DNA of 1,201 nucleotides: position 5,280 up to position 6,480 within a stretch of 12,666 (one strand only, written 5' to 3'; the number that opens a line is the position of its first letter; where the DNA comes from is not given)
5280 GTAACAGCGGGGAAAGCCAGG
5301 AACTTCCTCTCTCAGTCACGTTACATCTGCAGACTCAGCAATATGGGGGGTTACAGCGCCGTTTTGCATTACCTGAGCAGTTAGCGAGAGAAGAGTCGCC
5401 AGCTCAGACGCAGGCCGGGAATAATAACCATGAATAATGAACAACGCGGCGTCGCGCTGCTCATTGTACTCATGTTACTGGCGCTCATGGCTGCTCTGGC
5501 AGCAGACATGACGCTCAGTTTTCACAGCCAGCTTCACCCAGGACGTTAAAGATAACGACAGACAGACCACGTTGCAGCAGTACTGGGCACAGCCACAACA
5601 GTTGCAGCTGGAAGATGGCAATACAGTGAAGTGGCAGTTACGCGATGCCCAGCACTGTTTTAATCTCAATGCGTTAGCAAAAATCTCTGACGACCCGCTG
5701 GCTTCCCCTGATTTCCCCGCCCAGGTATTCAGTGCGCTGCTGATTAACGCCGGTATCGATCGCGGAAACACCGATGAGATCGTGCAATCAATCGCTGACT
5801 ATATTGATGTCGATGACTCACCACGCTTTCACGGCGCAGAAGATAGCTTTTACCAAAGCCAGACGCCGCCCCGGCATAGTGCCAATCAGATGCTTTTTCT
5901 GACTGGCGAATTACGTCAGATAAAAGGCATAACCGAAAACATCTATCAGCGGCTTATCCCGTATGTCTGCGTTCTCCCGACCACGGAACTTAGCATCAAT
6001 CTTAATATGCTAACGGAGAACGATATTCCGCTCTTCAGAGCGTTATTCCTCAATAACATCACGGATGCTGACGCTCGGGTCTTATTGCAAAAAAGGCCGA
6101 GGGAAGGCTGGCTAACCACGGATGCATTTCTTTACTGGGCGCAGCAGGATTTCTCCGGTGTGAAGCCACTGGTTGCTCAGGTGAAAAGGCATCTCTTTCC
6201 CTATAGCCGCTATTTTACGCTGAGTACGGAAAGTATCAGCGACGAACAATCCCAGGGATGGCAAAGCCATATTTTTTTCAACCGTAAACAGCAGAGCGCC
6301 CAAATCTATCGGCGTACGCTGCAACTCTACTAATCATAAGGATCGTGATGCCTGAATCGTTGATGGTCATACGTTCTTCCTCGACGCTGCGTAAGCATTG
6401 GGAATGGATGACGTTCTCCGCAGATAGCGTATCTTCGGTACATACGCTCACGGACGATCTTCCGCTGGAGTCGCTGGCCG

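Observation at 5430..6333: gspK is split across two reading frames (frameshift, possibly with an internal deletion)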

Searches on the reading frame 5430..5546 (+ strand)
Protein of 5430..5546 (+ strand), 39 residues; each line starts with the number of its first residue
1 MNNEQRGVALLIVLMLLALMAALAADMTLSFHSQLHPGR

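Call 20: search_protein_families(proteins=[window:5430-5546:+], library=ncbifam)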
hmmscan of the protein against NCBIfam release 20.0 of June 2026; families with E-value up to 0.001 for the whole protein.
window:5430-5546:+ (39 aa): 1 family
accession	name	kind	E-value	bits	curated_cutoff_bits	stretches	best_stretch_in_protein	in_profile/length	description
NF037980.1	T2SS_GspK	equivalog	2e-08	34.2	130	1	5-35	1-31/307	type II secretion system minor pseudopilin GspK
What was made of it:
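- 5430..5549 (+): gspK 5' fragment in frame 0. It encodes 35 native residues (prepilin-like leader plus hydrophobic N-terminal helix), then 4 out-of-frame residues (HPGR) and a premature TAA at 5547-5549. NCBIfam T2SS_GspK profile positions 1-31 (call 20).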

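Call 32: find_encoding_contigs(protein=window:5430-5546:+, flank=8000, max_places=10)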
Protein seq(39 aa) (39 aa): no gene with exactly this product is on record in the collection.
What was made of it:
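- Tried and rejected: Exact look-up of the 39-aa N-terminal peptide found nothing (call 32).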

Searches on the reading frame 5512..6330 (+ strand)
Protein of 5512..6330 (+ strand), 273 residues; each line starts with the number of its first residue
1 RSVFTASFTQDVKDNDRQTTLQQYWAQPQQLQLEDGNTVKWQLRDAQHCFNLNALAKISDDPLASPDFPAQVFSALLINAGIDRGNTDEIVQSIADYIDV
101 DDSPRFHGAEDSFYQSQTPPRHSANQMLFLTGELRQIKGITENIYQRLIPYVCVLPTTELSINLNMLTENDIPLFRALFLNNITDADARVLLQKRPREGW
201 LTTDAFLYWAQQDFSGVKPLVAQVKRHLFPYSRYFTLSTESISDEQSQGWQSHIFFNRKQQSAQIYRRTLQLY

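Call 20: search_protein_families(proteins=[window:5512-6330:+], library=ncbifam)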
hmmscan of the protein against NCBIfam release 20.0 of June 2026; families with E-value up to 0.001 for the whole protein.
window:5512-6330:+ (273 aa): 1 family
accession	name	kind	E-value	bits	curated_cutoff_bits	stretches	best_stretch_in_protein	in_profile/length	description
NF037980.1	T2SS_GspK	equivalog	9.6e-56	189.6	130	1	8-265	58-304/307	type II secretion system minor pseudopilin GspK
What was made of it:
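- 5537..6333 (+): gspK 3' body in frame +1 (that frame is open from 5512). It encodes K-12 GspK residues 63-327 (the split codon 62 begins at 5535) and the normal stop at 6331-6333. It holds the T2SSK_1st and T2SSK domains. NCBIfam profile 58-304 at 189.6 bits (call 20).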

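Call 33: find_encoding_contigs(protein=window:5572-6330:+, flank=8000, max_places=10)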
Protein window:5572-6330:+ (253 aa): 24 contigs read that carry it; 10 places shown.
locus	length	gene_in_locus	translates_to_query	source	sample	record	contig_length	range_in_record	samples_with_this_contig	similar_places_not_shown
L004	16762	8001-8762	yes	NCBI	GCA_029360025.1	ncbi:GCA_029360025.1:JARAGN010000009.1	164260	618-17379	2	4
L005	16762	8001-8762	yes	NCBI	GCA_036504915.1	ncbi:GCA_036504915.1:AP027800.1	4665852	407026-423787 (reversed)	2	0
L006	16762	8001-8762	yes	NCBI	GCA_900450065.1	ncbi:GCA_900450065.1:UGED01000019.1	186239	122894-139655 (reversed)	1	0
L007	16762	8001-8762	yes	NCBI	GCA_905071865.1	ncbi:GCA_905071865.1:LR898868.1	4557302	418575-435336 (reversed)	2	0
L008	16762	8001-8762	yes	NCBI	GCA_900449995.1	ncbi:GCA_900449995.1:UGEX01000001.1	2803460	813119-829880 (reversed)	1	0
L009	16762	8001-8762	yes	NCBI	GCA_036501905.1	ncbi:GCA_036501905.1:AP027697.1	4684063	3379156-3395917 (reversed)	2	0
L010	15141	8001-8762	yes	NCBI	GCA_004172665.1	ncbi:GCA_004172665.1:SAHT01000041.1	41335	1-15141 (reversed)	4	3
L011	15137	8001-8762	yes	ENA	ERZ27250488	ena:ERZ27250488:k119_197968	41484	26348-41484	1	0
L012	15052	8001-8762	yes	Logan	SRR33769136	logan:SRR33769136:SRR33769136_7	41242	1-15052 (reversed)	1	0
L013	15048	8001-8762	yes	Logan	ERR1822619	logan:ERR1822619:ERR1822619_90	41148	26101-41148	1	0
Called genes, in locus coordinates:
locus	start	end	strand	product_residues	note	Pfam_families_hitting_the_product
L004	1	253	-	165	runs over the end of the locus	PF13401:AAA_22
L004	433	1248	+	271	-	PF11356:T2SSC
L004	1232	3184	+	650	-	PF21305:type_II_gspD_N0, PF03958:Secretin_N, PF00263:Secretin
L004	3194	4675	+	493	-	PF00437:T2SSE, PF13476:AAA_23 (weak)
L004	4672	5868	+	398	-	PF28597:T2SSF_N, PF00482:T2SSF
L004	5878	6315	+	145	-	PF07963:N_methyl, PF08334:T2SSG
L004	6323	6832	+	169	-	PF07963:N_methyl, PF12019:GspH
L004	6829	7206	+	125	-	PF07963:N_methyl (weak), PF02501:T2SSI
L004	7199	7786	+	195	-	PF07963:N_methyl, PF11612:T2SSJ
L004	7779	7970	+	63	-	-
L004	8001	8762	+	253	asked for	PF21687:T2SSK_1st, PF03934:T2SSK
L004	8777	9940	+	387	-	PF05134:T2SSL, PF12693:GspL_C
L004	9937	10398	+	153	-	PF04612:T2SSM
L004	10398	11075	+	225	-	PF01478:Peptidase_A24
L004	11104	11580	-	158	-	PF00210:Ferritin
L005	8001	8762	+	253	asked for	PF21687:T2SSK_1st, PF03934:T2SSK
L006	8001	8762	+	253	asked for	PF21687:T2SSK_1st, PF03934:T2SSK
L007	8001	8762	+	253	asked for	PF21687:T2SSK_1st, PF03934:T2SSK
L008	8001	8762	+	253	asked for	PF21687:T2SSK_1st, PF03934:T2SSK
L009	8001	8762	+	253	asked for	PF21687:T2SSK_1st, PF03934:T2SSK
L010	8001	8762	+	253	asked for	PF21687:T2SSK_1st, PF03934:T2SSK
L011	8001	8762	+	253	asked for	PF21687:T2SSK_1st, PF03934:T2SSK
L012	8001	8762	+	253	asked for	PF21687:T2SSK_1st, PF03934:T2SSK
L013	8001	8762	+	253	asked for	PF21687:T2SSK_1st, PF03934:T2SSK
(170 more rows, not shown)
